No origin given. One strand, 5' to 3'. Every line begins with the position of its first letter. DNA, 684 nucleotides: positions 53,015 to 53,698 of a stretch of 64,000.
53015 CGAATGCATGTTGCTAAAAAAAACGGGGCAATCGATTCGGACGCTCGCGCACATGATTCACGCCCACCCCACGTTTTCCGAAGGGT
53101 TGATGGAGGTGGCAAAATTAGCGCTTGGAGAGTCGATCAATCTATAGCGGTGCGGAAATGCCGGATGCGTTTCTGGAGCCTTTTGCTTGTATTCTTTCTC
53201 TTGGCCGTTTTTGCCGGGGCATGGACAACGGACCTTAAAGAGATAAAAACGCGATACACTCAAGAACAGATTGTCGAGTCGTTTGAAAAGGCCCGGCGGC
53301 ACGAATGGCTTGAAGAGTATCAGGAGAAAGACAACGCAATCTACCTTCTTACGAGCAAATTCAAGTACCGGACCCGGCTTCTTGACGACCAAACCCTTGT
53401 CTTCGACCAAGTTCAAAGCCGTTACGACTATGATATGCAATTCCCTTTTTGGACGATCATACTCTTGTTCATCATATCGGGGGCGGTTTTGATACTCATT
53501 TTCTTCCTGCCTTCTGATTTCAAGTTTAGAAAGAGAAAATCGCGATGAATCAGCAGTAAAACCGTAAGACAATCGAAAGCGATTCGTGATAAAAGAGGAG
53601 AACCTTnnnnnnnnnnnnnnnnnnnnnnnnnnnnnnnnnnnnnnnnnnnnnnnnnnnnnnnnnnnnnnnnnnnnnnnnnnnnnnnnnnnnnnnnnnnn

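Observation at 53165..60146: Four-gene envelope-export module with unusual domain architectures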

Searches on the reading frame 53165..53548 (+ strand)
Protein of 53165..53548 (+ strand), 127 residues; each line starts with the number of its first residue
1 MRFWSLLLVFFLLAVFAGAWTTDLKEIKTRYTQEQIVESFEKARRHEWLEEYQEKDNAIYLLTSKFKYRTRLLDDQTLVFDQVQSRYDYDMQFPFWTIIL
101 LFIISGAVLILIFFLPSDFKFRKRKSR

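Call 5: search_protein_families(library=pfam, proteins=[window:53165-53548:+], max_evalue=0.01)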
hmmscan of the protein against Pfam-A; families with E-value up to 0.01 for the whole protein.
window:53165-53548:+ (127 aa): 1 family
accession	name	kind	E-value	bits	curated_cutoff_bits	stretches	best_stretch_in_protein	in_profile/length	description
PF06305.16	LapA_dom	-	1.3e-06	28.7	28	1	91-126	15-50/64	Lipopolysaccharide assembly protein A domain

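Call 6: search_protein_families(library=ncbifam, proteins=[window:53165-53548:+], max_evalue=0.01)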
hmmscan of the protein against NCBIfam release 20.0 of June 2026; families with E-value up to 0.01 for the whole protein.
window:53165-53548:+ (127 aa): 0 families

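Call 42: search_protein_representatives(protein=window:53165-53548:+)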
Query: 127 residues. Proteins with E-value up to 0.001 (for the whole library): 8; up to 1e-10: 7; up to 1e-30: 1. The best 8 are listed.
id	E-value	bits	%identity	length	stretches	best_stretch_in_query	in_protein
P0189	1.0e-41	158.2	60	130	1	6-125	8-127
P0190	5.3e-23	97.8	45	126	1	7-119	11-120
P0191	7.8e-18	81.1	35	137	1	8-115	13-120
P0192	3.0e-16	76.0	35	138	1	6-124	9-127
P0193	4.3e-16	75.5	35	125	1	5-116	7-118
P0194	5.6e-16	75.1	36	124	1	6-120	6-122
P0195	1.2e-11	61.1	32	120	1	8-117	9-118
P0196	3.7e-07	46.6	31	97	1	5-91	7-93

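Call 43: find_encoding_contigs(protein=P0191, flank=8000, max_places=3)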
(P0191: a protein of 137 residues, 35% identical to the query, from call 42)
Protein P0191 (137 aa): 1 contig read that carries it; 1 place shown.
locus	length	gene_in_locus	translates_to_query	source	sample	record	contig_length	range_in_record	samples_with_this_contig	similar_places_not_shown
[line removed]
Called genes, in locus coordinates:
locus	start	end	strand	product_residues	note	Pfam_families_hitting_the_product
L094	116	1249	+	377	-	PF07075:NamZ_N, PF20732:NamZ_C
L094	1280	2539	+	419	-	PF01547:SBP_bac_1, PF13416:SBP_bac_8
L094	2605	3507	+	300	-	PF00528:BPD_transp_1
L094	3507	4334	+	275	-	PF00528:BPD_transp_1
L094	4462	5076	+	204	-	-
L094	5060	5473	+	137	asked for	-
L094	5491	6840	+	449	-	PF03051:Peptidase_C1_2, PF00112:Peptidase_C1 (faint)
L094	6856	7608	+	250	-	-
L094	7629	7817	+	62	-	PF00903:Glyoxalase (weak)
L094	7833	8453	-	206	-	?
